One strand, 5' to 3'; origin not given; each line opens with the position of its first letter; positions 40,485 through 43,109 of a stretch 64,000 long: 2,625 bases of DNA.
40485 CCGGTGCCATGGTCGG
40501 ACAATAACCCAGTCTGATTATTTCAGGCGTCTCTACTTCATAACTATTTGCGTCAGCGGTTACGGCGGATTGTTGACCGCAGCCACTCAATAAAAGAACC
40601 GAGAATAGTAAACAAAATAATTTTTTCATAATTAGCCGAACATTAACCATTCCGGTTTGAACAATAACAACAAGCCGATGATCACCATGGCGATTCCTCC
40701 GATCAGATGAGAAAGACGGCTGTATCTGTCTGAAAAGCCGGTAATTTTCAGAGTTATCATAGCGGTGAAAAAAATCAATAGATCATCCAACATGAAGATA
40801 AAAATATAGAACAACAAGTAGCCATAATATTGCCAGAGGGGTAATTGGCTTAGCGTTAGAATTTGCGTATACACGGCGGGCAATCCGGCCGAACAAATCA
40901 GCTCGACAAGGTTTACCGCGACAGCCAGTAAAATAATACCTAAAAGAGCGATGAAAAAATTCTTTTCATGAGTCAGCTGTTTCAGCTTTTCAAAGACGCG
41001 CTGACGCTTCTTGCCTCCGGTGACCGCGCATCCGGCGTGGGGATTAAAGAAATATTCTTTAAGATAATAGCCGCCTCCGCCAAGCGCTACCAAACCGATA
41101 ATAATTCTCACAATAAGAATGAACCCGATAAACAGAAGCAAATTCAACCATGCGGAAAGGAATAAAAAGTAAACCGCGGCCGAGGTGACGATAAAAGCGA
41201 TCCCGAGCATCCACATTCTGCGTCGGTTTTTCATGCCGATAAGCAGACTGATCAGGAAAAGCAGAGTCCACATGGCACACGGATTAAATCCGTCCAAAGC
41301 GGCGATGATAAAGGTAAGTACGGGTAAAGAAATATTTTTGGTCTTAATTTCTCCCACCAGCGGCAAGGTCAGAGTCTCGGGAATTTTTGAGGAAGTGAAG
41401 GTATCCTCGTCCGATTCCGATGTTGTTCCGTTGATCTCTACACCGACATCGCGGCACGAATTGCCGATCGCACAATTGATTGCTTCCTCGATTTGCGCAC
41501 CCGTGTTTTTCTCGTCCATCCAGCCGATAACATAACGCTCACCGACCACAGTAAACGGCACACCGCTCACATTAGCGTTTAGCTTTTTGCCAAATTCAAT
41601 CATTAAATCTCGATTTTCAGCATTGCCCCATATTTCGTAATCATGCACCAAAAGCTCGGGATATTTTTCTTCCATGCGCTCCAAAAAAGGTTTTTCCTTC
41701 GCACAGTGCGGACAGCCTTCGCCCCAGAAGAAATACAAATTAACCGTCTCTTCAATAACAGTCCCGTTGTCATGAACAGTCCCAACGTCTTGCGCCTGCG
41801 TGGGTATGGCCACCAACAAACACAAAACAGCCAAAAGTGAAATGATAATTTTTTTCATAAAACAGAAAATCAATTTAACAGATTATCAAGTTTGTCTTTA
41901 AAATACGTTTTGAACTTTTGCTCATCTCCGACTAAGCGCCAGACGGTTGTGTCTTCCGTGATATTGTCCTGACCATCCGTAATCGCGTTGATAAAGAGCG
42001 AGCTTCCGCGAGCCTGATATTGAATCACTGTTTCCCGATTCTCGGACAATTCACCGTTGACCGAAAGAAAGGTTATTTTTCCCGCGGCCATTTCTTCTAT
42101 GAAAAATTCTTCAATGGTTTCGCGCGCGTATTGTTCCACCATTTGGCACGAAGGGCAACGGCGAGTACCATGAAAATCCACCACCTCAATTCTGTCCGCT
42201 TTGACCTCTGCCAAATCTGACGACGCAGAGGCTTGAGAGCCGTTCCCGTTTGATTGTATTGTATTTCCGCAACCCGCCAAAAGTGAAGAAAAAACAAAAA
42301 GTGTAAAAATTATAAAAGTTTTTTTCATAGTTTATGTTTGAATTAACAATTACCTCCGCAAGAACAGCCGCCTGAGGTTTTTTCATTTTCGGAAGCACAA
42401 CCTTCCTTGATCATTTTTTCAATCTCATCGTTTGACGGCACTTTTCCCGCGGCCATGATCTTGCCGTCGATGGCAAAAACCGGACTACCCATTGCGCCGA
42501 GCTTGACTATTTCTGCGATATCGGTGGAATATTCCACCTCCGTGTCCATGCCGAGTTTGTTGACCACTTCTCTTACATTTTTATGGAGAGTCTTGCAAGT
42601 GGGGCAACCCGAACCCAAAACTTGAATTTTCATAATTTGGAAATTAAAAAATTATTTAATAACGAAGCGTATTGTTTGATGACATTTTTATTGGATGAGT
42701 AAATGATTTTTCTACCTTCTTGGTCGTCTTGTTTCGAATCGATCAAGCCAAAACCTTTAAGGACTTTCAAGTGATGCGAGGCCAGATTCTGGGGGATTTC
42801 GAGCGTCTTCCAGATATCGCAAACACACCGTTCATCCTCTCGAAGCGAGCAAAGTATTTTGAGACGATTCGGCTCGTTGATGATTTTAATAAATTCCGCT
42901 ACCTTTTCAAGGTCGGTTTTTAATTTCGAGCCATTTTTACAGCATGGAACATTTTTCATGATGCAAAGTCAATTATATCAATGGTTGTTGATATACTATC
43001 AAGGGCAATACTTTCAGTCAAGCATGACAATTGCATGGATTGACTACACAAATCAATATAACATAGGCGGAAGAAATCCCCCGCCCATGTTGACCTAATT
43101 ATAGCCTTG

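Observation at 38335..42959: ArsR-controlled operon: three thioredoxin-fold proteins, two CcdA/DsbD domains and an ArsP-like TPFCSCS permease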

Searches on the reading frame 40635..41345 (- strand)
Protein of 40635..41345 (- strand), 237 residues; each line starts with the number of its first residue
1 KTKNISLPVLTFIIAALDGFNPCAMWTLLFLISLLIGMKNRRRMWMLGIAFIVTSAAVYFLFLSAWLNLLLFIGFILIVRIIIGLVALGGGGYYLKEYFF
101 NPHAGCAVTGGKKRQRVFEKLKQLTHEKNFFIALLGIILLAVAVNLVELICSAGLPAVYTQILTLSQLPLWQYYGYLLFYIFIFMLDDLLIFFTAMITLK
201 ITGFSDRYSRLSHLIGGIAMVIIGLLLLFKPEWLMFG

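Call 58: predict_structure(alignment_id=A2)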
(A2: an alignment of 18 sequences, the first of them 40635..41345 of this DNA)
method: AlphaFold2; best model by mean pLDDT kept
length: 237 residues; sequences in the alignment: 18
mean_pLDDT: 59.1   pTM: 0.46
mean pLDDT of the five models: 59.1, 59.1, 57.7, 48.1, 43.7
residues with pLDDT >= 90: 0; 70-90: 28; 50-70: 169; < 50: 40
segments of 3 or more residues with pLDDT < 50: 64-72, 90-92, 97-99, 104-111, 203-205, 232-237
pLDDT, mean of each block of 10 residues (from residue 1): 63 66 61 62 65 61 48 52 56 50 44 53 55 68 64 64 74 72 67 59 50 59 58 41
secondary structure, 60 per line:
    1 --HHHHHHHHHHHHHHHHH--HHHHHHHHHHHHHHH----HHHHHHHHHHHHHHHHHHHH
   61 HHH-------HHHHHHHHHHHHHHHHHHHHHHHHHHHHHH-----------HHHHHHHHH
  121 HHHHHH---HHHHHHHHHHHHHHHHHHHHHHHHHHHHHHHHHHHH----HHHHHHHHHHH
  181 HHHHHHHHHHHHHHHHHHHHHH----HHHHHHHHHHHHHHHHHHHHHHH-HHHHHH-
elements in order: H3-19 H22-36 H41-63 H71-100 H112-126 H130-165 H170-202 H207-229 H231-236

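Call 65: fold_search(model_id=the predicted structure, library=pdb)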
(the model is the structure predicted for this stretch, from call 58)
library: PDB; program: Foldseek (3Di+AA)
matches with E <= 10: 44; with E <= 0.001: 0
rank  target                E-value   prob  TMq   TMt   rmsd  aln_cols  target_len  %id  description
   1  7b0p_A                1.7e+00  0.06  0.16  0.17  19.3       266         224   10  In meso structure of the membrane integral lipoprotein intramolecular transacylase Lit from Bacillus cereus in space g (released 2021-05-26)
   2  9m0s                  1.7e+00  0.13  0.24  0.16  15.7       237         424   15  Acetyl-CoA-bound SLC33A1 in a cytoplasm-facing conformation (released 2025-04-23)
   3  9bgz                  2.1e+00  0.06  0.16  0.12  14.9       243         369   13  Ancestral uncoupled aspartate transporter, apo conditions, high-affinity state (released 2025-03-12)
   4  3zx6_B                3.6e+00  0.04  0.15  0.12  49.4       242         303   12  Structure of Hamp(AF1503)-Tsr fusion - Hamp (A291V) mutant (released 2012-02-29)
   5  8f29_X                3.8e+00  0.07  0.20  0.21  15.3       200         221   15  Yeast ATP synthase in conformation-1 at pH 6 (released 2024-02-07)
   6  7ahk                  3.9e+00  0.02  0.13  0.10  17.0       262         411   12  Crystal structure of the outward-facing state of the substrate-free Na+-only bound glutamate transporter homolog GltPh (released 2020-11-18)
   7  8fpf_C                4.1e+00  0.04  0.17  0.08  27.2       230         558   13  Heterodimeric ABC transporter BmrCD in the inward-facing conformation bound to ATP: BmrCD_IF-ATP (released 2023-11-22)
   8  9g36_A                4.3e+00  0.02  0.14  0.07  24.1       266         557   16  Cryo-EM structure of IrtAB 3xHtoA mutant in inward-facing state in presence of mycobactin under turnover conditions in (released 2024-12-18)
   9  9jbt                  4.6e+00  0.14  0.29  0.19  15.2       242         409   12  Structure of LAT4 in complex with Phe (released 2026-03-11)
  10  7fin_R                4.6e+00  0.04  0.22  0.15  22.6       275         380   15  Cryo-EM structure of the GIPR/GLP-1R/GCGR triagonist peptide 20-bound human GIPR-Gs complex (released 2022-02-23)
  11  9f6n                  4.6e+00  0.04  0.23  0.14  22.2       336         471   13  Human divalent metal transporter 1 (DMT1/SLC11A2) in complex with manganese, in an occluded state (released 2024-11-27)
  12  9n61_A                4.8e+00  0.04  0.17  0.09  24.4       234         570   16  Transporter associated with antigen processing (TAP) bound to the 9-mer peptide RRYQKSTEL and ATP (released 2025-09-03)
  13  7ocy_B                4.8e+00  0.03  0.12  0.06  23.4       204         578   11  Enterococcus faecalis EfrCD in complex with a nanobody (released 2022-05-18)
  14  5mkk_B                5.0e+00  0.03  0.16  0.08  27.9       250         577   14  Crystal structure of the heterodimeric ABC transporter TmrAB, a homolog of the antigen translocation complex TAP (released 2017-01-18)
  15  9ucm_A                5.3e+00  0.08  0.27  0.16  14.8       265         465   13  Cryo-EM structure of the human G6P transporter SLC37A2 in the apo state with a symmetric ER luminal-open conformation. (released 2025-11-05)
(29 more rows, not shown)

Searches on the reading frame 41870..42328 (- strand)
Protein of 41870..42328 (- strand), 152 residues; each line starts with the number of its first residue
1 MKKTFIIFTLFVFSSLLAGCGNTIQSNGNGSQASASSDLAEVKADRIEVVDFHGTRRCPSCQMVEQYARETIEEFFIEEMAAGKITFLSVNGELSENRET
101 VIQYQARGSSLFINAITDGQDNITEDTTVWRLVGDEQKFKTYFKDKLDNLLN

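Call 3: search_protein_families(library=pfam, proteins=[window:41870-42328:-], max_evalue=0.01)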
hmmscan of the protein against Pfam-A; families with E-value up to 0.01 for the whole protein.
window:41870-42328:- (152 aa): 0 families

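Call 4: search_protein_families(library=ncbifam, proteins=[window:41870-42328:-], max_evalue=0.01)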
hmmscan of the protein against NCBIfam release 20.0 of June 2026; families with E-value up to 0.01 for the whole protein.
window:41870-42328:- (152 aa): 2 families
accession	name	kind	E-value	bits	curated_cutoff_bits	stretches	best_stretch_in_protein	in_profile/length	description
NF040494.1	nitrored_ArsF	subfamily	7.2e-28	97.1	60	1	47-149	1-105/106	nitrophenyl compound nitroreductase subunit ArsF family protein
NF047847.2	SS_mature_LptM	equivalog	0.001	19.1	27.7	1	1-22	1-22/31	LPS translocon maturation chaperone LptM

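Call 30: search_protein_families(library=pfam, proteins=[window:41870-42328:-], max_evalue=10)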
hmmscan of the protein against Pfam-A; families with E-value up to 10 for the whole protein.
window:41870-42328:- (152 aa): 2 families
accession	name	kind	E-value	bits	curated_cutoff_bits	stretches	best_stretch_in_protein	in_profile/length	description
PF00085.26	Thioredoxin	-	0.2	12.2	23.5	1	42-108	14-72/103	Thioredoxin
PF13627.12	LptM_cons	-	0.27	11.6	27.3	1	10-22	4-16/23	LPS-assembly lipoprotein LptM, conserved region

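Call 83: search_dna_similar(query=window:41870-42328:-, collection=plasmids, mode=protein, max_rows=30, max_evalue=0.001)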
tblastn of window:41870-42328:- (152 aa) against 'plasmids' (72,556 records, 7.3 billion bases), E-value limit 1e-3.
Records with a match: 1; places in all: 1; records where one place covers at least 80% of the query: 0.
Best place of each record, by identity: <60% 1.
By first word of the organism name: Prevotella 1.
By predicted mobility (MOB-suite, as given by PLSDB): non-mobilizable 1.
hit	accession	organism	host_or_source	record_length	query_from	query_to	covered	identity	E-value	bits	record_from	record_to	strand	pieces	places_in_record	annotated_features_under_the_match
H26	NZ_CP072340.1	Prevotella nigrescens F0103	Homo sapiens,whole organism,human oral ...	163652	45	125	53%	33.3%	5e-8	58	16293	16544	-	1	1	nitrophenyl compound nitroreductase subunit ArsF family protein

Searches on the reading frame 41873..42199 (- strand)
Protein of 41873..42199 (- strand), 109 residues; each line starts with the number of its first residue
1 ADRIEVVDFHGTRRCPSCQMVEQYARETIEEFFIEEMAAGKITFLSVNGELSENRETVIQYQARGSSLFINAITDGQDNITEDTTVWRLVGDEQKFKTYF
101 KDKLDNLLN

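Call 95: search_solved_structures(query=A4, max_evalue=10)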
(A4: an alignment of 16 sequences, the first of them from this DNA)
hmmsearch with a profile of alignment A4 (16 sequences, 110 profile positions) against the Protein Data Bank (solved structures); distinct sequences matched with E-value up to 10: 16.
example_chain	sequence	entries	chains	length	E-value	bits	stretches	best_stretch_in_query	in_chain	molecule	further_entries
1j08_A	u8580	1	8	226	0.012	18.8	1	2-64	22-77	glutaredoxin-like protein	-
2ywm_A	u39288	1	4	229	0.015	18.5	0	38-69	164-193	Glutaredoxin-like protein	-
2ayt_A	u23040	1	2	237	0.016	18.4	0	38-69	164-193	glutaredoxin-like protein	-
3ziv_A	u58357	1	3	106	0.017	18.3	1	2-65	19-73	AECA THIOREDOXIN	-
3ul3_B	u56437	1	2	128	0.082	16.1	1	2-66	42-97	Thioredoxin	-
1a8l_A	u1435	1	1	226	0.092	15.9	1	2-64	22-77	PROTEIN DISULFIDE OXIDOREDUCTASE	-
4o32_A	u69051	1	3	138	0.094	15.9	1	2-66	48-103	Thioredoxin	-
2vim_A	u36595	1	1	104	0.18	15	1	4-78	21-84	THIOREDOXIN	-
2lst_A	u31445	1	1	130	0.24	14.6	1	6-71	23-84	Thioredoxin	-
3ed3_A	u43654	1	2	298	0.36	14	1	29-71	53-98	Protein disulfide-isomerase MPD1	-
3tco_A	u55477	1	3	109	0.37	14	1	15-64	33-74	Thioredoxin (TrxA-1)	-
4gvo_A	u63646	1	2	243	0.98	12.6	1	35-102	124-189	Lmo2349 protein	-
3d6i_A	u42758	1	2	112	1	12.6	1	4-72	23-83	Monothiol glutaredoxin-3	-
4ba7_A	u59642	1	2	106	1.1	12.5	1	24-71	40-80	LBCA THIOREDOXIN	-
3ggz_E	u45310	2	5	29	1.1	12.4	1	41-63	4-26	Vacuolar protein-sorting-associated protein 46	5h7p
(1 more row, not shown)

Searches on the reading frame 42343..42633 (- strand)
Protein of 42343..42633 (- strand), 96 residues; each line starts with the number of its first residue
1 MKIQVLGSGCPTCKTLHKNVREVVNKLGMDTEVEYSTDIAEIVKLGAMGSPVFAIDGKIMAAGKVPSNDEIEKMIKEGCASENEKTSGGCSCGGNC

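Call 3: search_protein_families(library=pfam, proteins=[window:42343-42633:-], max_evalue=0.01)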
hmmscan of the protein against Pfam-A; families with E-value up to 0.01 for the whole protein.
window:42343-42633:- (96 aa): 2 families
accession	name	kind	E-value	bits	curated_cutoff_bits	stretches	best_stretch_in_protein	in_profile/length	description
PF13192.12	Thioredoxin_3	-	2.4e-23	82.4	24.8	1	1-76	1-76/76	Thioredoxin domain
PF06953.17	ArsD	-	9.9e-05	23.1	27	1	40-95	62-121/123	Arsenical resistance operon protein ArsD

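Call 4: search_protein_families(library=ncbifam, proteins=[window:42343-42633:-], max_evalue=0.01)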
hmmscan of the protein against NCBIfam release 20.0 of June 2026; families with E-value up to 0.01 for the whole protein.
window:42343-42633:- (96 aa): 4 families
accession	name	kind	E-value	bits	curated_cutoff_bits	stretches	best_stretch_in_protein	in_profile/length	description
TIGR00412.2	redox_disulf_2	subfamily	1.6e-25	89.3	62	1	2-76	1-75/75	MTH895/ArsE family thioredoxin-like protein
TIGR00411.1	redox_disulf_1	equivalog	1.3e-06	28.3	92.75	1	3-77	3-80/82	MJ0307 family thioredoxin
NF049942.1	DF_fam_seleno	subfamily_domain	0.00043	20.3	70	1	8-58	7-59/96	DF family (seleno)protein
NF040730.1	CxCC_doxin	equivalog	0.0024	17.6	65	1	9-77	10-79/83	thioredoxin-like (seleno)protein SaoT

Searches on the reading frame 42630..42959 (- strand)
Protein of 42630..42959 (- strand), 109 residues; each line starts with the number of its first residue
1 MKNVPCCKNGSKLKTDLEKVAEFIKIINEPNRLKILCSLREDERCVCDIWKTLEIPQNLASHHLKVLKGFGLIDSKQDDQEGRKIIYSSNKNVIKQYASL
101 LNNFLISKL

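Call 3: search_protein_families(library=pfam, proteins=[window:42630-42959:-], max_evalue=0.01)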
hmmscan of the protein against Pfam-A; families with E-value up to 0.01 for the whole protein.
window:42630-42959:- (109 aa): 3 families
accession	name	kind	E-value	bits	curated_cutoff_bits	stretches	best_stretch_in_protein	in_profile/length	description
PF01022.26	HTH_5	-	4e-15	55.9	22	1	30-75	2-47/47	Bacterial regulatory protein, arsR family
PF12840.13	HTH_20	-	0.0011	19.4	27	1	30-74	4-49/51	Helix-turn-helix domain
PF01638.23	HxlR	-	0.0076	16.5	20.8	0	33-90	8-66/91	HxlR-like helix-turn-helix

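Call 4: search_protein_families(library=ncbifam, proteins=[window:42630-42959:-], max_evalue=0.01)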
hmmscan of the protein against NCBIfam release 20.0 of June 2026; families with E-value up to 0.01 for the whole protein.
window:42630-42959:- (109 aa): 12 families
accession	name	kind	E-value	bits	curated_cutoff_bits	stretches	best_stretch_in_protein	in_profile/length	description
NF033788.1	HTH_metalloreg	subfamily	2.6e-20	72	55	1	21-96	2-75/77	metalloregulator ArsR/SmtB family transcription factor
NF033789.1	repress_SdpR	subfamily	1.8e-11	43.8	100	1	24-102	2-77/79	autorepressor SdpR family transcription factor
NF045707.1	Dbac_1936_reg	equivalog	5.8e-10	39.1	115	1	15-88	2-72/99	ArsR/SmtB-type metalloregulator TsoR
NF040642.1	sulf_sens_BigR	equivalog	9.6e-10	38.4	155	1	14-95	4-82/95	sulfite-sensing transcriptional repressor BigR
NF052532.1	TransRegPagRBaca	equivalog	2.7e-08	33.8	170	1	15-102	12-96/99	transcriptional repressor PagR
NF041413.1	ArsR_Rv2640c_fam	equivalog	2.8e-08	34.2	155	1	17-102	29-114/118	Rv2640c family ArsR-like transcriptional regulator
NF053755.1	MsvR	equivalog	3.7e-08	33.4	220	1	23-94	6-77/236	transcriptional factor MsvR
NF007528.0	PRK10141.1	subfamily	2e-06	27.6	97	1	22-89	8-73/117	metalloregulator ArsR/SmtB family transcription factor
NF047906.1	CdPbTransRegCmtR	equivalog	9.9e-06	25.4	150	1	17-90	8-78/104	Cd(II)/Pb(II)-sensing metalloregulatory transcriptional regulator CmtR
NF004170.0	PRK05638.1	equivalog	9.2e-05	21.2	421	1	10-94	353-435/442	threonine synthase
TIGR01884.1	cas_HTH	subfamily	0.0012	18.3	60.2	1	31-78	143-191/202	CRISPR-associated CARF protein Csa3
NF053602.1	Phr_regulator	exception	0.0066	16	320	1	23-79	5-61/191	heat shock transcription regulator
